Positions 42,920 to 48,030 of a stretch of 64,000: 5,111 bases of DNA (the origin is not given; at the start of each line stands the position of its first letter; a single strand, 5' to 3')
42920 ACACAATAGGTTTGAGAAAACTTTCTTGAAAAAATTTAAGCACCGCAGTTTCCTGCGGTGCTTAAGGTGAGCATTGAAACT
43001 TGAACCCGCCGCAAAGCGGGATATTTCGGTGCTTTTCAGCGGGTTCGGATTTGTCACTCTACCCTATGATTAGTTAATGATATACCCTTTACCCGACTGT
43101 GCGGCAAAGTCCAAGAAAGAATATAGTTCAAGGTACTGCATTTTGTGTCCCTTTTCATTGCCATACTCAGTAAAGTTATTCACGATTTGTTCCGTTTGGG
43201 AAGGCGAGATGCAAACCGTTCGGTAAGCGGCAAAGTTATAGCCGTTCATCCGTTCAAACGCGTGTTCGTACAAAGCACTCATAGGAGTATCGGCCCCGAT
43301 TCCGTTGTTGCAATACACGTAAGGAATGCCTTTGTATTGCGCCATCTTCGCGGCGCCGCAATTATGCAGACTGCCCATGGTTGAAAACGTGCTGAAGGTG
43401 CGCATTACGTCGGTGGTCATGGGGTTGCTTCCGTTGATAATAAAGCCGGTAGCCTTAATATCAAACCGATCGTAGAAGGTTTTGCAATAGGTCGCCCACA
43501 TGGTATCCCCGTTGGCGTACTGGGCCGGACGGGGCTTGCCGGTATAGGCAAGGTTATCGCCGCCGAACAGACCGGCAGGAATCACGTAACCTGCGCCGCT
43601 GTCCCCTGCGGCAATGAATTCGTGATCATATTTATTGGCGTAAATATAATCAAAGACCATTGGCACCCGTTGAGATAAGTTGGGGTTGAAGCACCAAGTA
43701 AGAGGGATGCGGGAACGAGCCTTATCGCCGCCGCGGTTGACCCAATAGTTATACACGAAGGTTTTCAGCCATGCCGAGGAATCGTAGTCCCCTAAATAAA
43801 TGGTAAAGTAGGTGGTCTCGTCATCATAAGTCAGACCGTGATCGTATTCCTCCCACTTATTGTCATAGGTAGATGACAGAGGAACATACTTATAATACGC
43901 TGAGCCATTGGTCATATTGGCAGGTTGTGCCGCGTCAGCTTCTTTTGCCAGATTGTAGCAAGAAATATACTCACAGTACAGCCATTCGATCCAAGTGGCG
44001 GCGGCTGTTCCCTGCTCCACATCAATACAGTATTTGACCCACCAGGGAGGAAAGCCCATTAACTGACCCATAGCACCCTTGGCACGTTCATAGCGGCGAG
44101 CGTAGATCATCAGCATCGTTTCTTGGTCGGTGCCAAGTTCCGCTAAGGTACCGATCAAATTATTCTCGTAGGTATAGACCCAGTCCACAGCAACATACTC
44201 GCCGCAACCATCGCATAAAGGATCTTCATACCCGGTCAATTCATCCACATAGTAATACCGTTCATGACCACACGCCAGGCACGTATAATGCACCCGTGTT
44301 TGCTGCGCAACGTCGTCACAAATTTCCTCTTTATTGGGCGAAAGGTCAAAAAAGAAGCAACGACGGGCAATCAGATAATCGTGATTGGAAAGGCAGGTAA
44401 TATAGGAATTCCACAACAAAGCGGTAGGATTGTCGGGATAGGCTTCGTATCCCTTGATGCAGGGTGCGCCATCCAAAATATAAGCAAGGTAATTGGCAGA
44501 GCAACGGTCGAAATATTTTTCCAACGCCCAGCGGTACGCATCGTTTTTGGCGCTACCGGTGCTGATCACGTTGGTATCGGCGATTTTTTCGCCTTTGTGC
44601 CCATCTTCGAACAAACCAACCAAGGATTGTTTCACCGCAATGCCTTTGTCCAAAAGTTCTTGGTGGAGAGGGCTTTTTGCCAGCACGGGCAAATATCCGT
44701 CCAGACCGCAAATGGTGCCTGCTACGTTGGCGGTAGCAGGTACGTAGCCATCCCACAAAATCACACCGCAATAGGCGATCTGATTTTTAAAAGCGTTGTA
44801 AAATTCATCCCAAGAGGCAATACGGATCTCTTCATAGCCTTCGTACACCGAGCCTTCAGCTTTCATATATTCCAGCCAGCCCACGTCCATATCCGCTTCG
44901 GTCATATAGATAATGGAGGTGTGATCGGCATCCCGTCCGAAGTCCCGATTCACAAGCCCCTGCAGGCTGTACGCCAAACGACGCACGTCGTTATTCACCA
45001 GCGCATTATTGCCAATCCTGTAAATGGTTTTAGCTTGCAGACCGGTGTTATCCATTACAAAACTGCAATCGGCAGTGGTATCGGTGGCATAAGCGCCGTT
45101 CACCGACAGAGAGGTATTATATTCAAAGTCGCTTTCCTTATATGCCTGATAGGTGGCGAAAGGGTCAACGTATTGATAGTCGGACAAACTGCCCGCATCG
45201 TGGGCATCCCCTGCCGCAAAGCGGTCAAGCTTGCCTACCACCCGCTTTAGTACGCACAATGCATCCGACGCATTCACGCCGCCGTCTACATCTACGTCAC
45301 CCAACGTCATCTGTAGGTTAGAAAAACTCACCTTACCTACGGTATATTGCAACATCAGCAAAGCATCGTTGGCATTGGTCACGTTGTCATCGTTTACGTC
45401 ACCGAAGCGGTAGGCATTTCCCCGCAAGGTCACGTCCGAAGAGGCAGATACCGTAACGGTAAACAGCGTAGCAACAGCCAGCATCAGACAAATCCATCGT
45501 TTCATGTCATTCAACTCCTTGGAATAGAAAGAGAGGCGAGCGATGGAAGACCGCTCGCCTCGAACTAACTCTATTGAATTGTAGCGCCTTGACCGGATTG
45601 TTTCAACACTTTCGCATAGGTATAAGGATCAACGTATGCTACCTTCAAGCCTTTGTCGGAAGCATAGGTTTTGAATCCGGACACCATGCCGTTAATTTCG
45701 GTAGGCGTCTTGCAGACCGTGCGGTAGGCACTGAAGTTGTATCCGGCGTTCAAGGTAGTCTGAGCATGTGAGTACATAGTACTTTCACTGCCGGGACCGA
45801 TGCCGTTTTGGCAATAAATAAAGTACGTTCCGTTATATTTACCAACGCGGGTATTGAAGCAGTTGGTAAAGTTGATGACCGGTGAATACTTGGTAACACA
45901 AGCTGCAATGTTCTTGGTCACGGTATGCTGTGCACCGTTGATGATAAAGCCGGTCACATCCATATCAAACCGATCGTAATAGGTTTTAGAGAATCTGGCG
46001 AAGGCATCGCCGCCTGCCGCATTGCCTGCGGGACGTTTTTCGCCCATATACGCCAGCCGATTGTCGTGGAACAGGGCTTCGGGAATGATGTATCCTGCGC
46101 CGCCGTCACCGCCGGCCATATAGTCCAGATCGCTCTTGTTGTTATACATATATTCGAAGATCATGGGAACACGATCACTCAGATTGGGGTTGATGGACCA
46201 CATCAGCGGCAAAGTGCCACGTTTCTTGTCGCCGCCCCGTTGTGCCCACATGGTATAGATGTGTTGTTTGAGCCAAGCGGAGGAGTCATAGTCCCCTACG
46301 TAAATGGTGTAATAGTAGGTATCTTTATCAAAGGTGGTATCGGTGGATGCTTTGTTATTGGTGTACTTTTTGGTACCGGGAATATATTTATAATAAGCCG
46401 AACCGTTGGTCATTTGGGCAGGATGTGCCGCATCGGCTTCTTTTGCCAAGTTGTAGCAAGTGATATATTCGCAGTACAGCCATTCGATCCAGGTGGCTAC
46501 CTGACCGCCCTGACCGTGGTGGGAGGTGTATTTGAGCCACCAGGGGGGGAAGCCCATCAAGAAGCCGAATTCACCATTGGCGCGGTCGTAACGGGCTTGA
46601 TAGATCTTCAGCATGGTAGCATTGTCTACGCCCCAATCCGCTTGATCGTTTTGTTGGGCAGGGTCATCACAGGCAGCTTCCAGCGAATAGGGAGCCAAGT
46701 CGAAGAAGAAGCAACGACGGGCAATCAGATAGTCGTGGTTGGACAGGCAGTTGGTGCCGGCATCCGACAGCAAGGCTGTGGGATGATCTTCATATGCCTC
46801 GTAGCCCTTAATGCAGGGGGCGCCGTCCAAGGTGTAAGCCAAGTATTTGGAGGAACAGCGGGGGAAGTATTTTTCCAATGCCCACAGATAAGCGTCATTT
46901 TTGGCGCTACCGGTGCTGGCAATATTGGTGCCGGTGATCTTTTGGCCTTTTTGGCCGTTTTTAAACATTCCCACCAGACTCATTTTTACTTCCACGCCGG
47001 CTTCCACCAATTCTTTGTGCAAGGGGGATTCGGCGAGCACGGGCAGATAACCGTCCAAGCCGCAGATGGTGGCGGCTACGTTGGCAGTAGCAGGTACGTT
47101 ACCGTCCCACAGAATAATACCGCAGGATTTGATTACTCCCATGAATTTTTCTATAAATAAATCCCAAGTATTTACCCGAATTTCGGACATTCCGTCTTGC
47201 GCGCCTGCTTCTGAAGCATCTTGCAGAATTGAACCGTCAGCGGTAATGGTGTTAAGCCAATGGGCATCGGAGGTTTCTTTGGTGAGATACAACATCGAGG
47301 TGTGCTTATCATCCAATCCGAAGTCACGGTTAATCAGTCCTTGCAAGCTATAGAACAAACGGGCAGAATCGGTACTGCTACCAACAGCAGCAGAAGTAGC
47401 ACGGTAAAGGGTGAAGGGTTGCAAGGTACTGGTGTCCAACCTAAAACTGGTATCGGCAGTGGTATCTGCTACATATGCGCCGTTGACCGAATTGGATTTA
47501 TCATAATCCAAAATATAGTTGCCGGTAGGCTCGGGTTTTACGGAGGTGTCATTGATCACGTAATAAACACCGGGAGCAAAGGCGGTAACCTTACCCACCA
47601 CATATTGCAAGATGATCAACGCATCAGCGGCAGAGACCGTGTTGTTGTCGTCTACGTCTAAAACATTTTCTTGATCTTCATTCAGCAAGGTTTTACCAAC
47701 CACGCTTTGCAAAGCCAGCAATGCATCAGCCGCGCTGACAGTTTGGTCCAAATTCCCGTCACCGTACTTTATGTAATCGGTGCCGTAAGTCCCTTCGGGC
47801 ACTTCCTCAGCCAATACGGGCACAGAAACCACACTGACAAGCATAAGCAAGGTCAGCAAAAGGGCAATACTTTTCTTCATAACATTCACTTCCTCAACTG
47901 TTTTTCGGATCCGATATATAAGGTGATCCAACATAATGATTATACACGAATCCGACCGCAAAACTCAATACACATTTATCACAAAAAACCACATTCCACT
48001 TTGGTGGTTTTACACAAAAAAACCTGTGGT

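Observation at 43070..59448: Tandem array of six paralogues of an uncharacterised ~620-aa core, five of them dockerin-tagged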

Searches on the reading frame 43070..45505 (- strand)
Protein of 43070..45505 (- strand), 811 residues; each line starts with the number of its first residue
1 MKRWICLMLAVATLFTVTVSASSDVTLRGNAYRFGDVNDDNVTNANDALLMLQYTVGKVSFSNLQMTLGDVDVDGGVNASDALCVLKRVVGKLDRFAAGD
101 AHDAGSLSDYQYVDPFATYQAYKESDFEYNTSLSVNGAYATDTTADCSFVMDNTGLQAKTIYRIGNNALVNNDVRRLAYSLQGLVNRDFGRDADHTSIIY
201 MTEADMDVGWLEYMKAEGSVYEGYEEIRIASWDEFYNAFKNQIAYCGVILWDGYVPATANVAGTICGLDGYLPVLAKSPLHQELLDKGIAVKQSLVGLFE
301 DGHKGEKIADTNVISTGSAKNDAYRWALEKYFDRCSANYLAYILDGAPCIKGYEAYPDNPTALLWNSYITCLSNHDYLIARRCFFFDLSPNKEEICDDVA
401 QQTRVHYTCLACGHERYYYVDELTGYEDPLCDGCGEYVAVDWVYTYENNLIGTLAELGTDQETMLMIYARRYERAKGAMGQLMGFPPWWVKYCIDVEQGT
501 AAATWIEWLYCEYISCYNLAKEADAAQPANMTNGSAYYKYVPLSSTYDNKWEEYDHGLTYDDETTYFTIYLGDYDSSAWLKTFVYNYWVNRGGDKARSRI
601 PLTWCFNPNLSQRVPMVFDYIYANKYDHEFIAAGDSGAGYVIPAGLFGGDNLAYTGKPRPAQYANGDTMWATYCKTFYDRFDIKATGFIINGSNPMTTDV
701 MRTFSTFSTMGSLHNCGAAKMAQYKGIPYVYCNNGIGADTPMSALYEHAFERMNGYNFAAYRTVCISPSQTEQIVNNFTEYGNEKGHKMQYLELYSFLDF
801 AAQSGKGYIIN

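Call 4: search_protein_families(library=pfam, proteins=[window:43070-45505:-], max_evalue=0.01)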
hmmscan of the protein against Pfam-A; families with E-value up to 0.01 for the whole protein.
window:43070-45505:- (811 aa): 4 families
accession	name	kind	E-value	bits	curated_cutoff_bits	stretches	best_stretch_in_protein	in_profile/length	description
PF14323.11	GxGYxYP_C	-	5.3e-10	39.9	27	1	565-693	3-111/242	GxGYxYP putative glycoside hydrolase C-terminal domain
PF00404.24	Dockerin_1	-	1.2e-08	35.5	22.9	1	35-88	2-55/57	Dockerin type I domain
PF16216.10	GxGYxYP_N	-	1.5e-06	28.3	23.9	1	162-221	3-56/72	GxGYxYP_N 1st domain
PF20957.2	GxGYxYP_N_2nd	-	9.6e-05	22.9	24.5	1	247-335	3-68/68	GxGYxYP_N second domain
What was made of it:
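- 43070..45505 (-): P1: signal peptide, dockerin (about 45215-45400), GxGYxYP core with a 49-aa insert. Pfam Dockerin_1 35.5 bits and GxGYxYP_C 39.9 bits (call 4).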

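Call 43: search_protein_families(library=ncbifam, proteins=[window:43070-45505:-], max_evalue=0.01)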
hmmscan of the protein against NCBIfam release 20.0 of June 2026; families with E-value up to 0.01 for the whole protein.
window:43070-45505:- (811 aa): 0 families

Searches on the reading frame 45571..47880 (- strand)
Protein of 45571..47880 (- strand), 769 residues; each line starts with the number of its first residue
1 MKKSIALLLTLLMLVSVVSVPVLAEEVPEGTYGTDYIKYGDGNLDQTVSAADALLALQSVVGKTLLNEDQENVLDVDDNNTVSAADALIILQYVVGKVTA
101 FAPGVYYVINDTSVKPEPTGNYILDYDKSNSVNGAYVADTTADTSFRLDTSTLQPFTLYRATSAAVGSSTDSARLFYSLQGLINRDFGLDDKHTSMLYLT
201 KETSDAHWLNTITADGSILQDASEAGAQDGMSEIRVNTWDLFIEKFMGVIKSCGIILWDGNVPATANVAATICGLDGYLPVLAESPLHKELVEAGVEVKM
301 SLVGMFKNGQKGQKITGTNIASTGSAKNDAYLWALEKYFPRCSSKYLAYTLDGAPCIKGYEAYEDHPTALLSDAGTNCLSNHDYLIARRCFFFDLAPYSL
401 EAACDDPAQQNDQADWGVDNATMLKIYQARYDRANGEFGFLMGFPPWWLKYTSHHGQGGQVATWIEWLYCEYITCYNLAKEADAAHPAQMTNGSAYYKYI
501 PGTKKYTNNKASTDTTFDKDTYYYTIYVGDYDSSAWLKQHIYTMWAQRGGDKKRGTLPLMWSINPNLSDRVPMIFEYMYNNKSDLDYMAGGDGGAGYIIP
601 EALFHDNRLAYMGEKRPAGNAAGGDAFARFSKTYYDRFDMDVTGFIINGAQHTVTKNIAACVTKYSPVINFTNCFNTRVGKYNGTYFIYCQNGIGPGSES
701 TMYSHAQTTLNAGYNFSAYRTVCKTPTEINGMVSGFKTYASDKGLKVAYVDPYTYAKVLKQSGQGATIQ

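Call 4: search_protein_families(library=pfam, proteins=[window:45571-47880:-], max_evalue=0.01)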
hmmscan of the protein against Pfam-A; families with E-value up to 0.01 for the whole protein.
window:45571-47880:- (769 aa): 4 families
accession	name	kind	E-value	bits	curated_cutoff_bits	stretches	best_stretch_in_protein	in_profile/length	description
PF14323.11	GxGYxYP_C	-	1.8e-18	67.7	27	1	521-674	2-134/242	GxGYxYP putative glycoside hydrolase C-terminal domain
PF20957.2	GxGYxYP_N_2nd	-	2.1e-05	25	24.5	1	254-342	3-68/68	GxGYxYP_N second domain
PF00404.24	Dockerin_1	-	4.6e-05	24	22.9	1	39-94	1-56/57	Dockerin type I domain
PF16216.10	GxGYxYP_N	-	0.00056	20.1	23.9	1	174-215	16-52/72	GxGYxYP_N 1st domain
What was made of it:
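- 45571..47880 (-): P2: signal peptide, dockerin (about 47575-47760), GxGYxYP core. Pfam Dockerin_1 24.0 bits and GxGYxYP_C 67.7 bits (call 4).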
